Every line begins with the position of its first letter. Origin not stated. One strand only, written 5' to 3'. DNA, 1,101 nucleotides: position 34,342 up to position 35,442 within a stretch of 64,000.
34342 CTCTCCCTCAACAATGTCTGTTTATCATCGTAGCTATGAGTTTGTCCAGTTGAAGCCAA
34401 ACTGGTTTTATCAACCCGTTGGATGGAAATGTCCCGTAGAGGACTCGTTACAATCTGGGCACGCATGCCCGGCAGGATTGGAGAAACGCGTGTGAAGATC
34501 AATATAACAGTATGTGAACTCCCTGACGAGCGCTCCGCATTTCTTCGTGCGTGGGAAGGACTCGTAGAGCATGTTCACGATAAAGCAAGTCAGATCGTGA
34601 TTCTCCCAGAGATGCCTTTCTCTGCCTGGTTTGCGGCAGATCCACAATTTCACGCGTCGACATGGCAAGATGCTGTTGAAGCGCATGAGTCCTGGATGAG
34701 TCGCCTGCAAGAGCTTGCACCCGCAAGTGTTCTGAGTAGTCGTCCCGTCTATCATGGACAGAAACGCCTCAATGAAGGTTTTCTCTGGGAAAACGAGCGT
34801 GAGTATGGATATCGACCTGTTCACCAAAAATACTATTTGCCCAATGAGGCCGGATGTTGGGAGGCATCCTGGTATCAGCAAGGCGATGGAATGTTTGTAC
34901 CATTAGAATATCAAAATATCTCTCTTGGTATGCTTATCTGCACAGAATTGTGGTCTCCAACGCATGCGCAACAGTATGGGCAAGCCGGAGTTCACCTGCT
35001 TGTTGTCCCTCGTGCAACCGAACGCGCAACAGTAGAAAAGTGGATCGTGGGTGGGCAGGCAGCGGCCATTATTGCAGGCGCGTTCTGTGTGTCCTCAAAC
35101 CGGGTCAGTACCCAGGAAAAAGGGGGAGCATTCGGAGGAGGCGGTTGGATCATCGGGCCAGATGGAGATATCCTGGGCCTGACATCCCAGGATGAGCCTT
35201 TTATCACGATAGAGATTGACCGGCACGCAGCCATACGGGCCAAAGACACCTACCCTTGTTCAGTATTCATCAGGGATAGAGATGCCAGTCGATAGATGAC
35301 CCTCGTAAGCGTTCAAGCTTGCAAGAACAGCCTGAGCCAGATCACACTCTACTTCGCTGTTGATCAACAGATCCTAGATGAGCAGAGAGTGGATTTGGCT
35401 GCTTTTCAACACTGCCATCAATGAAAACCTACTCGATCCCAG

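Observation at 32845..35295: Bacterial nitric-oxide synthase translationally coupled to a C-N hydrolase, preceded by the wreck of a radical-SAM maturase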

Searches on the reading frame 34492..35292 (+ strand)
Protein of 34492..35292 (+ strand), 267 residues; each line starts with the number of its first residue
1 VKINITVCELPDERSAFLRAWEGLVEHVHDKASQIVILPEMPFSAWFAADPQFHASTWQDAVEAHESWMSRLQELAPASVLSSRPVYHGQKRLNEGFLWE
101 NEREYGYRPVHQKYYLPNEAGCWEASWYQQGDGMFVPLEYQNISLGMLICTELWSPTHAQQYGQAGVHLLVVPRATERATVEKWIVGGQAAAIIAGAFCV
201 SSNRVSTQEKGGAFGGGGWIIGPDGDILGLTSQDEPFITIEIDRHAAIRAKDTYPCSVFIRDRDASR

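Call 6: search_protein_families(library=pfam, proteins=[window:34492-35292:+], max_evalue=0.01)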
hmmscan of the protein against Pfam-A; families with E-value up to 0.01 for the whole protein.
seq(267 aa): 1 family
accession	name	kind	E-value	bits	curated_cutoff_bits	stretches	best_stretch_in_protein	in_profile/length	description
PF00795.27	CN_hydrolase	-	2.4e-22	79.9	23.2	1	13-249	13-253/256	Carbon-nitrogen hydrolase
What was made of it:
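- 34492..35295 (+): C-N hydrolase (nitrilase superfamily), 267 aa. Its GTG start overlaps the nos stop by 4 nt (GTGA). The catalytic residues Glu40, Lys113 and Cys150 and the second Glu124 are intact. It has Cys at position 256, where all 121 other aligned family members have Arg. PF00795 at 79.9 bits (call 6).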

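Call 7: search_protein_families(library=ncbifam, proteins=[window:34492-35292:+], max_evalue=0.1)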
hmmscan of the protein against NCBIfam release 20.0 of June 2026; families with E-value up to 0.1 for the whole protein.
seq(267 aa): 7 families
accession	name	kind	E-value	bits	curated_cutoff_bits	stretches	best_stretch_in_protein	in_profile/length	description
NF010588.0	PRK13981.1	equivalog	4.2e-11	41.9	479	1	3-228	12-229/546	NAD+ synthase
TIGR03381.1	agmatine_aguB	equivalog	5.5e-11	42.3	410.25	1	10-263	10-271/279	N-carbamoylputrescine amidase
NF007757.0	PRK10438.1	equivalog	2.1e-10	40.3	249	1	15-249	19-235/256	amidohydrolase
NF033621.1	de_GSH_amidase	exception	0.00015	21.2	355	1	24-256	23-249/260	deaminated glutathione amidase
NF043013.1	DeGluthAmidYersProt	equivalog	0.0024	17.1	500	1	124-230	132-238/278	deaminated glutathione amidase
NF040852.1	nitrile_Arch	equivalog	0.0025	17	500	1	124-263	120-255/262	nitrilase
NF002730.0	PRK02628.1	equivalog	0.0053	15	473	1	22-145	35-157/677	NAD(+) synthase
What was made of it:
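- On N-carbamoylputrescine amidase AguB (TIGR03381 equivalog): 42.3 bits against a cut-off of 410.25 (call 7).
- Closest known: N-carbamoylputrescine amidase. Different: The aguB equivalog model scores 42 bits against a 410-bit cut-off (call 7).
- Among NCBIfam models, N-carbamoylputrescine amidase (aguB) is one of the two best hits, but far below its cut-off (call 7). The aguB model scores 42 bits against a cut-off of 410 (call 7). The aguB equivalog model is far below its cut-off (call 7).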

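Call 8: find_homologous_proteins(query=window:34492-35292:+, max_evalue=0.00001)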
Query seq(267 aa) (267 aa): 574 proteins with E <= 0.00001 among 1619 candidates; the best 120 are listed.
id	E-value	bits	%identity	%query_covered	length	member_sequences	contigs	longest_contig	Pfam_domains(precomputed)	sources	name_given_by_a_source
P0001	1.8e-183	626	100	100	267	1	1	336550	PF00795.28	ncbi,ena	-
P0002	5.7e-103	362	61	97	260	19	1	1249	PF00795.28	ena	-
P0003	5.0e-99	349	58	96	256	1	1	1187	PF00795.28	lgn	-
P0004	2.1e-98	347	57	97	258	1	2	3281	PF00795.28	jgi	jgi:N-carbamoylputrescine amidase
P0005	6.3e-98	346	58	96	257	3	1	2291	PF00795.28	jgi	jgi:N-carbamoylputrescine amidase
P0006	1.8e-97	344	57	97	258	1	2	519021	PF00795.28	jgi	jgi:predicted amidohydrolase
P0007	5.2e-97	343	57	96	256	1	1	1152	PF00795.28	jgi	jgi:N-carbamoylputrescine amidase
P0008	1.5e-96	341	58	97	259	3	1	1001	PF00795.28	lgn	-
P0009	2.2e-96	341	57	95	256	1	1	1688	PF00795.28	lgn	-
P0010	1.4e-95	338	56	96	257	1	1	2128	PF00795.28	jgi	jgi:N-carbamoylputrescine amidase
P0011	2.0e-95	337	58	95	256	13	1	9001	PF00795.28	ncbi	-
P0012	2.8e-95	337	56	96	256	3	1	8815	PF00795.28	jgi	jgi:predicted amidohydrolase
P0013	2.9e-95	337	56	96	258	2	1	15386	PF00795.28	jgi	jgi:N-carbamoylputrescine amidase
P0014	3.8e-95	336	57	97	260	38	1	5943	PF00795.28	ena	-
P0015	8.9e-95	335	58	95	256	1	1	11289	PF00795.28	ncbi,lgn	-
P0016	1.1e-94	335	56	96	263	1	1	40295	PF00795.28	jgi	jgi:N-carbamoylputrescine amidase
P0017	2.2e-94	334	56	97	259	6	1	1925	PF00795.28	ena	-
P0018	2.3e-94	334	57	95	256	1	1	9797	PF00795.28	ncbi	-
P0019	2.6e-94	334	56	97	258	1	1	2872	PF00795.28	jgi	jgi:N-carbamoylputrescine amidase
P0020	5.2e-94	333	55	95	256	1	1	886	PF00795.28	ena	-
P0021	5.8e-94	333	57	96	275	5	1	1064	PF00795.28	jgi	jgi:N-carbamoylputrescine amidase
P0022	7.1e-94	332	54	97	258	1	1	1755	PF00795.28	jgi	jgi:N-carbamoylputrescine amidase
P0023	9.6e-94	332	55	96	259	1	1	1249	PF00795.28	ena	-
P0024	1.1e-93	332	56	95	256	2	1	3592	PF00795.28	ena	-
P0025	1.3e-93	331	56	97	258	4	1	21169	PF00795.28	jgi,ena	jgi:N-carbamoylputrescine amidase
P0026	1.7e-93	331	56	95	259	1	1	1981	PF00795.28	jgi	jgi:N-carbamoylputrescine amidase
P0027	1.7e-93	331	55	97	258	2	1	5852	PF00795.28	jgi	jgi:N-carbamoylputrescine amidase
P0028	2.0e-93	331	56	97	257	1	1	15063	PF00795.28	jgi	jgi:predicted amidohydrolase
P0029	2.4e-93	331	56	96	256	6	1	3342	PF00795.28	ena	-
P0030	2.8e-93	330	56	96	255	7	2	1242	PF00795.28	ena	-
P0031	3.9e-93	330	57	97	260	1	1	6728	PF00795.28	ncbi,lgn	-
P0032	1.0e-92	329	56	97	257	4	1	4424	PF00795.28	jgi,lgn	-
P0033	1.1e-92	328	55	97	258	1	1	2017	PF00795.28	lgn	-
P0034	1.3e-92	328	55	97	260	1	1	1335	PF00795.28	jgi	jgi:predicted amidohydrolase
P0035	2.9e-92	327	55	95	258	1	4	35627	PF00795.28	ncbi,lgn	-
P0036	3.8e-92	327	54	97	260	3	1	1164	PF00795.28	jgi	-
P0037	4.3e-92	326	56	96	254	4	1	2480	PF00795.28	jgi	jgi:predicted amidohydrolase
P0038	6.1e-92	326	58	95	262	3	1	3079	PF00795.28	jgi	jgi:N-carbamoylputrescine amidase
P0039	7.7e-92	326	54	95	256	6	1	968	PF00795.28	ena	-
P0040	1.2e-91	325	56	96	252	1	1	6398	PF00795.28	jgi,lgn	jgi:N-carbamoylputrescine amidase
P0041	3.8e-91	323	55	97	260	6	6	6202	PF00795.28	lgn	-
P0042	4.6e-91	323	55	97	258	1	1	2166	PF00795.28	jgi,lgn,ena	-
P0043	4.7e-91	323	53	96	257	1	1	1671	PF00795.28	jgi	jgi:N-carbamoylputrescine amidase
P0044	6.2e-91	323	56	95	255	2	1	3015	PF00795.28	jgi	jgi:predicted amidohydrolase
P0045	6.4e-91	323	55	95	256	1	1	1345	PF00795.28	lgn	-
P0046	8.2e-91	322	54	97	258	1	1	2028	PF00795.28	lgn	-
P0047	1.4e-90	321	53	96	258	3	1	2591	PF00795.28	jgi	jgi:N-carbamoylputrescine amidase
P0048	1.5e-90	321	54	97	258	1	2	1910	PF00795.28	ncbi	-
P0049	1.5e-90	321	54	97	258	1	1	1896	PF00795.28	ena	-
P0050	1.7e-90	321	54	96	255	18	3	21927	PF00795.28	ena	-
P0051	2.3e-90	321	55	97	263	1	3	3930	PF00795.28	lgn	-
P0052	5.4e-90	320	54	95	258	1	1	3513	PF00795.28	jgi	jgi:N-carbamoylputrescine amidase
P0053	5.6e-90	320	56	93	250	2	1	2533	PF00795.28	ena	-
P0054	5.8e-90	319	55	96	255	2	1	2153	PF00795.28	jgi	jgi:predicted amidohydrolase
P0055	8.2e-90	319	56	96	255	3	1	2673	PF00795.28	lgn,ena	-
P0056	1.1e-89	319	53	95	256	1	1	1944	PF00795.28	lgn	-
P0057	1.1e-89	319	55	95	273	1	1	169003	PF00795.28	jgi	jgi:predicted amidohydrolase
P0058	1.1e-89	319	55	95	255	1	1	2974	PF00795.28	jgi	jgi:predicted amidohydrolase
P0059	1.4e-89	318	54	96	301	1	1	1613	PF00795.28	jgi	jgi:N-carbamoylputrescine amidase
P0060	1.9e-89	318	53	95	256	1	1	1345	PF00795.28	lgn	-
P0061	2.2e-89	318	55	96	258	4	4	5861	PF00795.28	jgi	jgi:N-carbamoylputrescine amidase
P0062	2.6e-89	317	55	96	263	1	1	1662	PF00795.28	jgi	jgi:N-carbamoylputrescine amidase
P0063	4.0e-89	317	53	95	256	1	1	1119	PF00795.28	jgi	-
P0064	4.4e-89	317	55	96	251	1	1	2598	PF00795.28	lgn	-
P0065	4.8e-89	316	54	96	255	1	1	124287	PF00795.28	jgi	jgi:predicted amidohydrolase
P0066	6.2e-89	316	53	96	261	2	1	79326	PF00795.28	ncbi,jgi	jgi:N-carbamoylputrescine amidase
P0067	7.9e-89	316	57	94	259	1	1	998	PF00795.28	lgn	-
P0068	1.5e-88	315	53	95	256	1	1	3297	PF00795.28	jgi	jgi:predicted amidohydrolase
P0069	1.6e-88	315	53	97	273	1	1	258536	PF00795.28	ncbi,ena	-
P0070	2.1e-88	314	56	95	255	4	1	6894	PF00795.28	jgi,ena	-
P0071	2.2e-88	314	52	97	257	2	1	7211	PF00795.28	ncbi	-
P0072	2.6e-88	314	55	96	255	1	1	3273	PF00795.28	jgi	jgi:N-carbamoylputrescine amidase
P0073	2.6e-88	314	54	95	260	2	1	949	PF00795.28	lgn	-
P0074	3.0e-88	314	52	96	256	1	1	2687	PF00795.28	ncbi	-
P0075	3.4e-88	314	56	95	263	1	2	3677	PF00795.28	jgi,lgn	jgi:N-carbamoylputrescine amidase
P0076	3.4e-88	314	56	95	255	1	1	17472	PF00795.28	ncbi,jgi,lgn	-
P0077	5.2e-88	313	55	95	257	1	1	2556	PF00795.28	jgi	jgi:N-carbamoylputrescine amidase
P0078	5.4e-88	313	52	95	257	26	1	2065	PF00795.28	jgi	jgi:N-carbamoylputrescine amidase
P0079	5.6e-88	313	52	97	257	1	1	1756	PF00795.28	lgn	-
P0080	7.1e-88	313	53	97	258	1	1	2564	PF00795.28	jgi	-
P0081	7.2e-88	313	53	95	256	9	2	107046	PF00795.28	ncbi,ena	-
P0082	9.9e-88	312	55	96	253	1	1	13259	PF00795.28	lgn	-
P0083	1.0e-87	312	52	96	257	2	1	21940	PF00795.28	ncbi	-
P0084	1.2e-87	312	54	97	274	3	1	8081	PF00795.28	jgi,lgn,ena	jgi:N-carbamoylputrescine amidase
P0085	1.5e-87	312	53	95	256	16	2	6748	PF00795.28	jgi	jgi:N-carbamoylputrescine amidase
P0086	3.8e-87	310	56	95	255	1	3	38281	PF00795.28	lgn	-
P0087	3.9e-87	310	54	95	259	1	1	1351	PF00795.28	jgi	jgi:predicted amidohydrolase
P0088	6.9e-87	309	52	96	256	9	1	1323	PF00795.28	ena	-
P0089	8.8e-87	309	54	96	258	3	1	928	PF00795.28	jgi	jgi:N-carbamoylputrescine amidase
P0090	9.2e-87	309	53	95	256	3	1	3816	PF00795.28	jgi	jgi:N-carbamoylputrescine amidase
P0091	1.0e-86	309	55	95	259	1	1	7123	PF00795.28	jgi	-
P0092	1.1e-86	309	54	95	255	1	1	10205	PF00795.28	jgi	jgi:N-carbamoylputrescine amidase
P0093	1.5e-86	308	54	95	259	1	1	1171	PF00795.28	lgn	-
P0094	1.7e-86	308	54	96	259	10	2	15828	PF00795.28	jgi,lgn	jgi:N-carbamoylputrescine amidase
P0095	2.0e-86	308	53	97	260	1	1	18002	PF00795.28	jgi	jgi:N-carbamoylputrescine amidase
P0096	3.1e-86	307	53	95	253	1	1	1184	PF00795.28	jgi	jgi:N-carbamoylputrescine amidase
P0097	3.2e-86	307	54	96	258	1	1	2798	PF00795.28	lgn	-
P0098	4.3e-86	307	53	96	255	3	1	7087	PF00795.28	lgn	-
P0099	5.0e-86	307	54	95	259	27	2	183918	PF00795.28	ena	-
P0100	7.8e-86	306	54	95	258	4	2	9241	PF00795.28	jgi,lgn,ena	-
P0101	9.5e-86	306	52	95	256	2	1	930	PF00795.28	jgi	jgi:N-carbamoylputrescine amidase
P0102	1.1e-85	305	50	96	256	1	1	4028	PF00795.28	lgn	-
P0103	1.2e-85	305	55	95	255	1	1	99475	PF00795.28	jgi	jgi:N-carbamoylputrescine amidase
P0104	1.3e-85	305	55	96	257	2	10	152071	PF00795.28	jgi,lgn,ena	-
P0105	1.8e-85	305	52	96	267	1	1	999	PF00795.28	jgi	jgi:N-carbamoylputrescine amidase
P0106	1.9e-85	305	51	96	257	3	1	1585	PF00795.28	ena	-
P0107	2.0e-85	305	54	95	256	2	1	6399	PF00795.28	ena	-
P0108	3.0e-85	304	53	95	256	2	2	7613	PF00795.28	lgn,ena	-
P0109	5.0e-85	303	53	95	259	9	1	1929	PF00795.28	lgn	-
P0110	5.2e-85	303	51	96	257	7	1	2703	PF00795.28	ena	-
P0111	5.5e-85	303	52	96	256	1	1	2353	PF00795.28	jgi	jgi:N-carbamoylputrescine amidase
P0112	6.7e-85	303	52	95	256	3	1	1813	PF00795.28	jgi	jgi:N-carbamoylputrescine amidase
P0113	6.8e-85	303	52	97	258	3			PF00795.28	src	-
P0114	7.4e-85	303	52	97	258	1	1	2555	PF00795.28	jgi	jgi:N-carbamoylputrescine amidase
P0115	7.7e-85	303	52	96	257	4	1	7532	PF00795.28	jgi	jgi:predicted amidohydrolase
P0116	7.8e-85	303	53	95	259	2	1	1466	PF00795.28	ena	-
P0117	7.8e-85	303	54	95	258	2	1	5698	PF00795.28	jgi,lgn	jgi:predicted amidohydrolase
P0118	8.8e-85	302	52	97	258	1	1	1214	PF00795.28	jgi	jgi:N-carbamoylputrescine amidase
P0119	1.1e-84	302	56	95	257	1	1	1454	PF00795.28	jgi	-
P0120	1.1e-84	302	51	97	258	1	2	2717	PF00795.28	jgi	jgi:N-carbamoylputrescine amidase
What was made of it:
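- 34492..35295 (+): Identical to public call P0001 (call 8).
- Checked: It is identical to the public gene call P0001 (call 8).
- JGI names many members N-carbamoylputrescine amidase (call 8).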

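Call 10: find_encoding_contigs(protein=P0013, flank=8000, max_places=3)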
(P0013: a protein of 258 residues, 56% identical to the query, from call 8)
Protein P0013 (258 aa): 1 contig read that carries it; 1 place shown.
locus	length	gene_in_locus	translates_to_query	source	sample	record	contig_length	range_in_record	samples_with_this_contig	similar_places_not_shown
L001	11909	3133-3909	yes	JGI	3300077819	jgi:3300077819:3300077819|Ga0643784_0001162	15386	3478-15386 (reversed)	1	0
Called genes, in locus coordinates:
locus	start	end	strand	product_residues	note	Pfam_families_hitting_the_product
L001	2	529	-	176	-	?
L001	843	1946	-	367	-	-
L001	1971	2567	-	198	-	PF28390:DUF8389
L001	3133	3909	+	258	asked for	PF00795:CN_hydrolase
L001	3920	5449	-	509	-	PF06609:TRI12 (weak), PF07690:MFS_1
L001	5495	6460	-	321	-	PF00561:Abhydrolase_1, PF12146:Hydrolase_4, PF12697:Abhydrolase_6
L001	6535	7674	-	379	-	PF02898:NO_synthase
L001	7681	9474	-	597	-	PF01494:FAD_binding_3 (weak), PF01946:Thi4 (weak), PF04820:Trp_halogenase (faint), PF05834:Lycopene_cycl (faint)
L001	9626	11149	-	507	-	PF01494:FAD_binding_3 (faint)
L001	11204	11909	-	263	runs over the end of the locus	PF01209:Ubie_methyltran, PF13489:Methyltransf_23, PF02353:CMAS (weak), PF05175:MTS, PF13847:Methyltransf_31, PF08241:Methyltransf_11, PF08242:Methyltransf_12, PF13649:Methyltransf_25, +4 more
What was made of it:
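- L001 has the two genes 2.6 kb apart (call 10).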

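Call 11: find_encoding_contigs(protein=P0001, flank=10000, max_places=3)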
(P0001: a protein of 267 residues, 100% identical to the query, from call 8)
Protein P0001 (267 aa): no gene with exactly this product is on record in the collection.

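Call 13: find_related_loci(query=window:34492-35292:+, collection=metagenome_contigs, flank=10000)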
Query seq(267 aa) (267 aa) in metagenome_contigs; peptide patterns used: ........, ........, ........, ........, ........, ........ (x = any residue, [..] = any of these).
38 stretches matched a pattern; 2 encode a relative of the query (tblastn E <= 1e-3); 2 distinct loci.
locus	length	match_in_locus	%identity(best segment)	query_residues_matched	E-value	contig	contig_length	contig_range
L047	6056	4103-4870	52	3-259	3e-88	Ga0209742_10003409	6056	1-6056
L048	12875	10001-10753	48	3-255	2e-75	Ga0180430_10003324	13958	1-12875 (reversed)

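Call 17: find_encoding_contigs(protein=P0006, flank=8000, max_places=2)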
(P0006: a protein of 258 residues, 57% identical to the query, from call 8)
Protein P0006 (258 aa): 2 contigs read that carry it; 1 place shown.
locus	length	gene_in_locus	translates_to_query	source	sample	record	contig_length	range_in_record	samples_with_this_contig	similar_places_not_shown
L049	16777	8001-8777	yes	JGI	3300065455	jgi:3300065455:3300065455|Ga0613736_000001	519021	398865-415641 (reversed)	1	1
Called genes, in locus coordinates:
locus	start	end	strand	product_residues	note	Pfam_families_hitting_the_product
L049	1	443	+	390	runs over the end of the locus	PF13439:Glyco_transf_4, PF13579:Glyco_trans_4_4, PF20706:GT4-conflict, PF00534:Glycos_transf_1, PF13692:Glyco_trans_1_4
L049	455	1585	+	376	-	PF00534:Glycos_transf_1, PF13692:Glyco_trans_1_4, PF13524:Glyco_trans_1_2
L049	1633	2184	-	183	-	-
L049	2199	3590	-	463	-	-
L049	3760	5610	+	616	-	PF26549:Tricorn_N (weak), PF07859:Abhydrolase_3 (faint), PF02129:Peptidase_S15, PF00561:Abhydrolase_1 (faint), PF01738:DLH, PF12697:Abhydrolase_6 (weak), PF20434:BD-FAE, PF00326:Peptidase_S9, +2 more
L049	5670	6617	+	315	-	PF13793:Pribosyltran_N, PF00156:Pribosyltran, PF14572:Pribosyl_synth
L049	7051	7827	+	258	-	-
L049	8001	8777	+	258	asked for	PF00795:CN_hydrolase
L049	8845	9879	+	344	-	PF01380:SIS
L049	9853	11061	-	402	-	PF01979:Amidohydro_1, PF07969:Amidohydro_3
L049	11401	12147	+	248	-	PF00392:GntR, PF07702:UTRA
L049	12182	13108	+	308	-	PF01869:BcrAD_BadFG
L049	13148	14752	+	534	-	PF00933:Glyco_hydro_3, PF01915:Glyco_hydro_3_C (weak)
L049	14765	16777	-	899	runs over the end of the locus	-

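Call 18: find_encoding_contigs(protein=P0016, flank=8000, max_places=2)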
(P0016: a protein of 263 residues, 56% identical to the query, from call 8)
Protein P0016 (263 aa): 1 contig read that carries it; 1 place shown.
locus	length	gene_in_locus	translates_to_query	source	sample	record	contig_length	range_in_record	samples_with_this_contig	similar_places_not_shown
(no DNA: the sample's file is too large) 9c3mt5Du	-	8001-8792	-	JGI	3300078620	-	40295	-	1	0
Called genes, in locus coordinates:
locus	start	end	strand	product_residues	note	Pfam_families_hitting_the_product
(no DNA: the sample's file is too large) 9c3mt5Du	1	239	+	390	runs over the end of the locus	PF00583:Acetyltransf_1 (faint)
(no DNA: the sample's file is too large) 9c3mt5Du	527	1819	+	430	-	PF01547:SBP_bac_1, PF13416:SBP_bac_8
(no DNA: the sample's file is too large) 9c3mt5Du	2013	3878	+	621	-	PF02743:dCache_1, PF00672:HAMP, PF00512:HisKA, PF02518:HATPase_c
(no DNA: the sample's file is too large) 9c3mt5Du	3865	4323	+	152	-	PF00072:Response_reg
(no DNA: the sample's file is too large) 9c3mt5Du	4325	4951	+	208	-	PF00072:Response_reg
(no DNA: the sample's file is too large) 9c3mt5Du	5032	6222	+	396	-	PF13527:Acetyltransf_9, PF00583:Acetyltransf_1, PF13508:Acetyltransf_7, PF17668:Acetyltransf_17, PF13530:SCP2_2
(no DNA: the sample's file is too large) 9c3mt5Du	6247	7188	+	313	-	PF01933:CofD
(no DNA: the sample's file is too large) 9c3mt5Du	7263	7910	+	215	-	PF01983:CofC, PF12804:NTP_transf_3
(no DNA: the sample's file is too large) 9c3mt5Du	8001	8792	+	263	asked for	PF00795:CN_hydrolase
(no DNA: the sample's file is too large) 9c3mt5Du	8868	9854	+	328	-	PF00296:Bac_luciferase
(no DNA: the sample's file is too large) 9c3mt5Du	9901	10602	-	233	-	PF07099:DUF1361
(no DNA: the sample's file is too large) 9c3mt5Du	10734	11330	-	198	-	-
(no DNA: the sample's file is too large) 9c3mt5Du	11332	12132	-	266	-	-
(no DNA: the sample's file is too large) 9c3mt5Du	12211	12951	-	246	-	PF01255:Prenyltransf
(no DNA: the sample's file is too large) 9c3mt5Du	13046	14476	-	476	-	PF02310:B12-binding, PF04055:Radical_SAM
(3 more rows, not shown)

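Call 19: find_encoding_contigs(protein=P0035, flank=8000, max_places=2)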
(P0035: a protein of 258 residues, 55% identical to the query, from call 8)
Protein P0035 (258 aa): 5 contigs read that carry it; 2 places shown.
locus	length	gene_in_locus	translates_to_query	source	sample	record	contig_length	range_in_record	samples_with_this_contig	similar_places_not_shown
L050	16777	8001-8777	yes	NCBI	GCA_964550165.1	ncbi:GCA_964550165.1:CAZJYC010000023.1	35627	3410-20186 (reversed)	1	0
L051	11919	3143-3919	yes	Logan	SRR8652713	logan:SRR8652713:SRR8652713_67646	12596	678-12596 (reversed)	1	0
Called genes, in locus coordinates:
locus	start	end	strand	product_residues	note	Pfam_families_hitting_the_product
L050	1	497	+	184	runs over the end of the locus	PF08325:WLM (weak), PF01863:YgjP-like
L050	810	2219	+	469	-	PF12679:ABC2_membrane_2, PF12698:ABC2_membrane_3, PF10920:DUF2705, PF12040:DUF3526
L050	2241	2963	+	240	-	PF00005:ABC_tran, PF13304:AAA_21 (weak)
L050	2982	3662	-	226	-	PF13505:OMP_b-brl (weak)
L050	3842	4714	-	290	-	PF13525:YfiO (faint), PF13174:TPR_6 (faint)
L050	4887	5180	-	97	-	-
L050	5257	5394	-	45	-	-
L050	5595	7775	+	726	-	PF02897:Peptidase_S9_N, PF00326:Peptidase_S9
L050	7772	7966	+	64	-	-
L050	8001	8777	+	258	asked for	PF00795:CN_hydrolase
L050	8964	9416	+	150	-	PF00884:Sulfatase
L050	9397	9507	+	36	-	-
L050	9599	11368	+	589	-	PF00144:Beta-lactamase, PF14559:TPR_19 (weak)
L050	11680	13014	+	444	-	PF17203:sCache_3_2, PF00672:HAMP, PF13487:HD_5, PF01966:HD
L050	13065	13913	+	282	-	PF13428:TPR_14 (faint), PF14559:TPR_19 (faint), PF00515:TPR_1 (faint), PF07719:TPR_2 (faint)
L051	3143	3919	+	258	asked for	PF00795:CN_hydrolase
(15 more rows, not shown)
